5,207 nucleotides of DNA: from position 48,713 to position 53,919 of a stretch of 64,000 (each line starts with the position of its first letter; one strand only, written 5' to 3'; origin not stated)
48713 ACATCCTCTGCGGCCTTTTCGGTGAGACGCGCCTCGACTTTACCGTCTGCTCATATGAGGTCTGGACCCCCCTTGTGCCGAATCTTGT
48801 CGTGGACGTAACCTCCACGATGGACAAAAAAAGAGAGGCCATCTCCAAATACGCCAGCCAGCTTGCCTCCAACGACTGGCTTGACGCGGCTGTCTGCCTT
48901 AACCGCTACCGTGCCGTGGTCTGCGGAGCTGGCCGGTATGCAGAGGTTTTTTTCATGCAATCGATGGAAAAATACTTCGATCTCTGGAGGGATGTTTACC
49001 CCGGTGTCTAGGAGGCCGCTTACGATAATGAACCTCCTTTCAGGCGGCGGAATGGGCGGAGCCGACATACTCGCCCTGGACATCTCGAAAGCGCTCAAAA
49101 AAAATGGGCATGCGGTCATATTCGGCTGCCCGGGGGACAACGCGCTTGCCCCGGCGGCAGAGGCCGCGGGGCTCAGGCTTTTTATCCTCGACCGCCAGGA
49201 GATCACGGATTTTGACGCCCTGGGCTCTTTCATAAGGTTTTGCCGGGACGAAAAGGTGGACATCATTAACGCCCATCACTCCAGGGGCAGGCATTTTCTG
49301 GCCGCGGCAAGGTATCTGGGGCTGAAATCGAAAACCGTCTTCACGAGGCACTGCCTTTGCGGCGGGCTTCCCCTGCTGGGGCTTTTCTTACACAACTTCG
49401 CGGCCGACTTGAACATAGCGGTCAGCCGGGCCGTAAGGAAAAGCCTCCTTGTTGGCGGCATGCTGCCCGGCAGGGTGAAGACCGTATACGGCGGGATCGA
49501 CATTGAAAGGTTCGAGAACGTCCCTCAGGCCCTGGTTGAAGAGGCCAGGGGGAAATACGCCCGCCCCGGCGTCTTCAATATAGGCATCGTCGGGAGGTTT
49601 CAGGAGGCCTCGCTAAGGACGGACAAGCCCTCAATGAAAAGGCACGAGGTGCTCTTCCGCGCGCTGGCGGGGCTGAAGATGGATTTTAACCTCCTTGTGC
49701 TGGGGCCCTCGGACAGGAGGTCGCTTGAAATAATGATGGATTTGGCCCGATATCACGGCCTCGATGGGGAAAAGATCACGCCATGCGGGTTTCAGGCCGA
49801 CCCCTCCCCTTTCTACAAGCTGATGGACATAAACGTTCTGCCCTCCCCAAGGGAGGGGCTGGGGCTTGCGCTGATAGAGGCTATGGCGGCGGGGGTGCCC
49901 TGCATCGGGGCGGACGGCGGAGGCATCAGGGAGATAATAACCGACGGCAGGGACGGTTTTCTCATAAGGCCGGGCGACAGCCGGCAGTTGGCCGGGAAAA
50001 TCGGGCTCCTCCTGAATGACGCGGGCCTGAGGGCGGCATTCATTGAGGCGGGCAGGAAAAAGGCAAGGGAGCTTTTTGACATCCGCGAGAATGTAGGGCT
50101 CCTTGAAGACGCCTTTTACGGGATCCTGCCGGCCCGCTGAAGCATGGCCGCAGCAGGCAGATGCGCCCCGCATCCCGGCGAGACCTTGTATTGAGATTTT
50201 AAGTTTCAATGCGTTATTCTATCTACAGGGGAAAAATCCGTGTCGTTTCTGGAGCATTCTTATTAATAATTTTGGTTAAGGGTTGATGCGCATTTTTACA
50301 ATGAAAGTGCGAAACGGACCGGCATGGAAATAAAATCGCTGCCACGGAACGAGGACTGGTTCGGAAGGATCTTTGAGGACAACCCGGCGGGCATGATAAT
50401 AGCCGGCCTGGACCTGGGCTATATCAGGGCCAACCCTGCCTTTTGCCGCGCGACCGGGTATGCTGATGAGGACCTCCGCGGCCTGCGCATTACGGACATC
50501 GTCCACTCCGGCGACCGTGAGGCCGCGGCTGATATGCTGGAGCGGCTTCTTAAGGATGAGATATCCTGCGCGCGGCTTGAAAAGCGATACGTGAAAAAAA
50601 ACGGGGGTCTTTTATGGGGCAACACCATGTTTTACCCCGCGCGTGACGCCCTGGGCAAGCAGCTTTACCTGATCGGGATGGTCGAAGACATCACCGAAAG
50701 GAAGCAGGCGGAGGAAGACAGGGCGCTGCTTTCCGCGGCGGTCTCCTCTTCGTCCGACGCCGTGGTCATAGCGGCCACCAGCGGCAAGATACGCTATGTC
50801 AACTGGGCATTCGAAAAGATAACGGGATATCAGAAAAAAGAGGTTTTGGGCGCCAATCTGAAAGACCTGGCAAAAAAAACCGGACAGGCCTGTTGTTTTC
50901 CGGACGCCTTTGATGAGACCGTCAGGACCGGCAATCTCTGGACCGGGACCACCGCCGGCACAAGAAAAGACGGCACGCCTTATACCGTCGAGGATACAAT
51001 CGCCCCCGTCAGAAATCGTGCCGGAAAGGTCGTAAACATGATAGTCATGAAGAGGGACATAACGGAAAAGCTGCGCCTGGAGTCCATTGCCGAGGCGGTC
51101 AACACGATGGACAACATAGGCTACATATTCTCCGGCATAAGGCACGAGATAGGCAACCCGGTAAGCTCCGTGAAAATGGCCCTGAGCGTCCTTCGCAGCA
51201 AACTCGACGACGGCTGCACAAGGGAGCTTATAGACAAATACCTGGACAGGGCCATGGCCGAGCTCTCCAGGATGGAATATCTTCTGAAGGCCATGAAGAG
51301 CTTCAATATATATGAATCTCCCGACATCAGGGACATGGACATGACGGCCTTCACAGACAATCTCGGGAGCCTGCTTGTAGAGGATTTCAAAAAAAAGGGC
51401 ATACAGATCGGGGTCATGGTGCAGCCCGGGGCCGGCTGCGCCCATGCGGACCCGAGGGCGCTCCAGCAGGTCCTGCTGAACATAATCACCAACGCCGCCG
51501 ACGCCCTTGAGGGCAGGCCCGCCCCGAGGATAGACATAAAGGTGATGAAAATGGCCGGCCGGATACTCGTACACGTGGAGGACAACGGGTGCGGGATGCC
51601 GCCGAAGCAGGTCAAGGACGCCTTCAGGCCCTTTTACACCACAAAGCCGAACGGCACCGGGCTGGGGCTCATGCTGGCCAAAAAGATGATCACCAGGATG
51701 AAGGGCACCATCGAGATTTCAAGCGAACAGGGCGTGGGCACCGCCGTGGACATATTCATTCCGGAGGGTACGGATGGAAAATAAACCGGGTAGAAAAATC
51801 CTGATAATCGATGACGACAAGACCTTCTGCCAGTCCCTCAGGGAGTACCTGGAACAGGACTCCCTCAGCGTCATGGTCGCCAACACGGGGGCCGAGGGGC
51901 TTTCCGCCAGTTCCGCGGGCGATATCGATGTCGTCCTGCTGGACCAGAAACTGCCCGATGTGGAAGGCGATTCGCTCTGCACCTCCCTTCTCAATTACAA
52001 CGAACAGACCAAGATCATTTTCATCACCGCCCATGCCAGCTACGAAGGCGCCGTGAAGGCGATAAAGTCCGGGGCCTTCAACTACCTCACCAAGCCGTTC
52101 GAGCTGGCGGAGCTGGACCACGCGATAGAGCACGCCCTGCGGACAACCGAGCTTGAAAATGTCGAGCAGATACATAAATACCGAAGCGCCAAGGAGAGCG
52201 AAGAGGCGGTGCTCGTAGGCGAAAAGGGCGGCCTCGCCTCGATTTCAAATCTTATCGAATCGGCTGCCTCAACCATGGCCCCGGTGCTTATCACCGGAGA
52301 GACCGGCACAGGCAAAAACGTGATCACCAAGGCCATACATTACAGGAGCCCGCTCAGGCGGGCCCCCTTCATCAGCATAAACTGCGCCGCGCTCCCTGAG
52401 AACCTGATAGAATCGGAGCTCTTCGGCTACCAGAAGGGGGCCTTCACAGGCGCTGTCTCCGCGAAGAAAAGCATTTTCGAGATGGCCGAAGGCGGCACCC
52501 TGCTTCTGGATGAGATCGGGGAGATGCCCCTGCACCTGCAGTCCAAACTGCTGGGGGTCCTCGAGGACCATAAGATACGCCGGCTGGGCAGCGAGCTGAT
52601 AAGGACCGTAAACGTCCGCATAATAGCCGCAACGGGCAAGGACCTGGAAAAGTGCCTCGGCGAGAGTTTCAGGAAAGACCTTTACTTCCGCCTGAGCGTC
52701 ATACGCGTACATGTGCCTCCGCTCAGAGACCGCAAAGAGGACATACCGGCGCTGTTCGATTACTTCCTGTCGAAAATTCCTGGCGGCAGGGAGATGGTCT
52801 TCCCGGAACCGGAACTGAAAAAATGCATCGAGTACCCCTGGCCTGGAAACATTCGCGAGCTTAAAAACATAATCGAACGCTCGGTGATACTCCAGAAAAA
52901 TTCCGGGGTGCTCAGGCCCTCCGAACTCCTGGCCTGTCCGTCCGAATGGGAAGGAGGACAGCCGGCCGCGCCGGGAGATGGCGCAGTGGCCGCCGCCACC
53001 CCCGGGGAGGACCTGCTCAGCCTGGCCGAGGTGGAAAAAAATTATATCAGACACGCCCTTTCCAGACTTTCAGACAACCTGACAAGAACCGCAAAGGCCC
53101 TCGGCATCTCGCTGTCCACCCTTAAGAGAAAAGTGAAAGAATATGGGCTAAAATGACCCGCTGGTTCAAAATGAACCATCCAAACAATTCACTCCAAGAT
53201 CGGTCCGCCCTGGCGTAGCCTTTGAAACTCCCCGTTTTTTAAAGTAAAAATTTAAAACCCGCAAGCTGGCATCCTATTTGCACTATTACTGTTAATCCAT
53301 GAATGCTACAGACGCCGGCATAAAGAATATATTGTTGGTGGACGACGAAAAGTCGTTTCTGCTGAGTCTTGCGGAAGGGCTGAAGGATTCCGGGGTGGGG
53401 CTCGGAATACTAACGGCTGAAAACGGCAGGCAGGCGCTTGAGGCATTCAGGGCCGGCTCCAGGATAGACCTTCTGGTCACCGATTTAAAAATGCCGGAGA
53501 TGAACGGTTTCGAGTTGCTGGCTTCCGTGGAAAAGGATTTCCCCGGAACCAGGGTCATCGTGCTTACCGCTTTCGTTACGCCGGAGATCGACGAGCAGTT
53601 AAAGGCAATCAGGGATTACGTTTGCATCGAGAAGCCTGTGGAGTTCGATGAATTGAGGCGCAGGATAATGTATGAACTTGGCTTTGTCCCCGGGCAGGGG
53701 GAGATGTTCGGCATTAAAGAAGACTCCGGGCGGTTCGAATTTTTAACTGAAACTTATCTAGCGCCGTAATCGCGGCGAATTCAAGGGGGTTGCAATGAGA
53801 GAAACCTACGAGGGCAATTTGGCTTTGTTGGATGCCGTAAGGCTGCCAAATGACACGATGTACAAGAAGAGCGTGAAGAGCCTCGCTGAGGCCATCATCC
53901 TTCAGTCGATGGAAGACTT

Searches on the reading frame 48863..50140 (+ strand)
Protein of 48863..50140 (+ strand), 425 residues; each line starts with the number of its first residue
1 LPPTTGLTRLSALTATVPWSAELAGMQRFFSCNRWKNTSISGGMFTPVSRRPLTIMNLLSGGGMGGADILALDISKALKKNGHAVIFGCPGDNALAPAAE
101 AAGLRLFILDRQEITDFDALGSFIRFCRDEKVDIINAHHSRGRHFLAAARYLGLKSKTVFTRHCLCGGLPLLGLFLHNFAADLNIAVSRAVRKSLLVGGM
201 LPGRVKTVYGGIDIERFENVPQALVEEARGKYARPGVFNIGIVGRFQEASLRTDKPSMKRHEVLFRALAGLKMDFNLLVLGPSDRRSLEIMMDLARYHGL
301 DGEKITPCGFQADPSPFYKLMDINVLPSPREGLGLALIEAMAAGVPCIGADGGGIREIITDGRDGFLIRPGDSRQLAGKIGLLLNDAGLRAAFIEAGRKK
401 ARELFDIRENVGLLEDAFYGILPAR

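Call 81: search_protein_families(library=pfam, proteins=[window:48863-50140:+], max_evalue=0.001)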
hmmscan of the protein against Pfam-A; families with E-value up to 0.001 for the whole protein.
window:48863-50140:+ (425 aa): 6 families
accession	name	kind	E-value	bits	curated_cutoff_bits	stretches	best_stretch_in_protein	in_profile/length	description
PF13692.12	Glyco_trans_1_4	-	2.9e-26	92.9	27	1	257-386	13-142/142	Glycosyl transferases group 1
PF00534.26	Glycos_transf_1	-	4.4e-26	91.9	26.4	1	258-399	27-171/172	Glycosyl transferases group 1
PF13439.12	Glyco_transf_4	-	1.7e-17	64.4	28.5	1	64-216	1-170/170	Glycosyltransferase Family 4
PF20706.3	GT4-conflict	-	5e-08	32.8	26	1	219-362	179-323/385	Family 4 Glycosyltransferase in conflict systems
PF13579.12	Glyco_trans_4_4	-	1.8e-06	28.8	29.7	1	65-179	1-116/158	Glycosyl transferase 4-like domain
PF13524.12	Glyco_trans_1_2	-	0.00063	20.1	25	0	337-409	67-137/144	Glycosyl transferase-like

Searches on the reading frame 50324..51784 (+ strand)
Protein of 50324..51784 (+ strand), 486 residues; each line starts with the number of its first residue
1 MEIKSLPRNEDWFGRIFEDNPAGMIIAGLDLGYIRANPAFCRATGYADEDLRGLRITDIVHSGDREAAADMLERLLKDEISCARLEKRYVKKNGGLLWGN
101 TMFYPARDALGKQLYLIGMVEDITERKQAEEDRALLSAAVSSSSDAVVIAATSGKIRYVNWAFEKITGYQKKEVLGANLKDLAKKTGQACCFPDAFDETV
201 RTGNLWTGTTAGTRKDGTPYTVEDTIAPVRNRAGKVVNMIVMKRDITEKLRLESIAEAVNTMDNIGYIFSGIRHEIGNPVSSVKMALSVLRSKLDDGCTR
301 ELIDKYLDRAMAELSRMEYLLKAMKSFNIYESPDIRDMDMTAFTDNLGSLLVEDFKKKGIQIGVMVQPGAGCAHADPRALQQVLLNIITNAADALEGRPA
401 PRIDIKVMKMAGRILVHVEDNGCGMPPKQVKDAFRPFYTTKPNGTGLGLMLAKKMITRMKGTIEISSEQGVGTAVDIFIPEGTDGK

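Call 81: search_protein_families(library=pfam, proteins=[window:50324-51784:+], max_evalue=0.001)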
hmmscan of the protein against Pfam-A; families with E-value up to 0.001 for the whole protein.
window:50324-51784:+ (486 aa): 9 families
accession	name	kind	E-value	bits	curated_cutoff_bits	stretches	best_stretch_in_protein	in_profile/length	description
PF13426.13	PAS_9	-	2.1e-31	108.7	27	2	144-248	1-103/103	PAS domain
PF02518.31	HATPase_c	-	3e-25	89.3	26.4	1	376-481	2-109/111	Histidine kinase-, DNA gyrase B-, and HSP90-like ATPase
PF08448.16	PAS_4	-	3.9e-25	88.7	23.1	2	18-128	2-110/110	PAS fold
PF00989.32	PAS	-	4.4e-24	85.1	22.6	2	136-246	3-113/113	PAS fold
PF08447.18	PAS_3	-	2.4e-21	76.2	25.6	2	34-119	2-88/89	PAS fold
PF13188.13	PAS_8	-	1.7e-12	47.2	21.8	2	15-65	5-55/65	PAS domain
PF00512.31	HisKA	-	2.6e-07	31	26.9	1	268-324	5-57/66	His Kinase A (phospho-acceptor) domain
PF13589.12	HATPase_c_3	-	3.4e-05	24.3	25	0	381-441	4-60/137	Histidine kinase-, DNA gyrase B-, and HSP90-like ATPase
PF14501.12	HATPase_c_5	-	0.00047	20.5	22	1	379-470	5-93/102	GHKL domain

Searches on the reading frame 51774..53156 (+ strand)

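Call 7: search_protein_families(library=pfam, proteins=[window:51774-53156:+], max_evalue=0.01)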
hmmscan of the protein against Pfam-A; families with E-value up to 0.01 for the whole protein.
window:51774-53156:+ (460 aa): 12 families
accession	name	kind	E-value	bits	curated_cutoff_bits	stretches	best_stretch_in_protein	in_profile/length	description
PF00158.32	Sigma54_activat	-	1.1e-61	207.9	20.2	1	148-312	2-167/168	Sigma-54 interaction domain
PF00072.30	Response_reg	-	1.1e-26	93.6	30.2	1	9-118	1-110/111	Response regulator receiver domain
PF14532.12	Sigma54_activ_2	-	8e-22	78.4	25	1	155-317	8-138/138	Sigma-54 interaction domain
PF25601.1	AAA_lid_14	-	2.2e-15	56.6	27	1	318-385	1-70/87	AAA+ ATPase lid domain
PF02954.25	HTH_8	-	8.9e-09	35.4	22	1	416-457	1-42/42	Bacterial regulatory protein, Fis family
PF07728.20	AAA_5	-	4.8e-06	27.1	22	1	170-288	1-122/139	AAA domain (dynein-related subfamily)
PF00004.35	AAA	-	0.0013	19.7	21.2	1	171-289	1-110/131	ATPase family associated with various cellular activities (AAA)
PF18024.7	HTH_50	-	0.0018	18.4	27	1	417-459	8-49/50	Helix-turn-helix domain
PF13191.12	AAA_16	-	0.0021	19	32.6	0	154-207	9-63/167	AAA ATPase domain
PF12775.13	AAA_7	-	0.003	17.5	25.8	1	157-206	22-71/181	P-loop containing dynein motor region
PF10747.14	SirA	-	0.0055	17.6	26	1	85-172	28-116/140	Sporulation inhibitor of replication protein SirA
PF07724.20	AAA_2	-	0.0055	17.2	27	1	169-293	4-129/166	AAA domain (Cdc48 subfamily)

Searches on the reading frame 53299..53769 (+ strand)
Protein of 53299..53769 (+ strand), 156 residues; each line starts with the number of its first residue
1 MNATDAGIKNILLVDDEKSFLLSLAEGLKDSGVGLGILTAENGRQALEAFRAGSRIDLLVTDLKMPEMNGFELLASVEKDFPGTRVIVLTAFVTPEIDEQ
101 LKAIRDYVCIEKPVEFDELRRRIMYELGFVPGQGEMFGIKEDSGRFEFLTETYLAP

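Call 81: search_protein_families(library=pfam, proteins=[window:53299-53769:+], max_evalue=0.001)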
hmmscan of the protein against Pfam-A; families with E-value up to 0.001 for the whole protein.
window:53299-53769:+ (156 aa): 1 family
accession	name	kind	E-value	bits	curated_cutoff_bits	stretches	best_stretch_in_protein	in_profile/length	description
PF00072.30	Response_reg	-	8.1e-20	71.5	30.2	1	11-123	1-110/111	Response regulator receiver domain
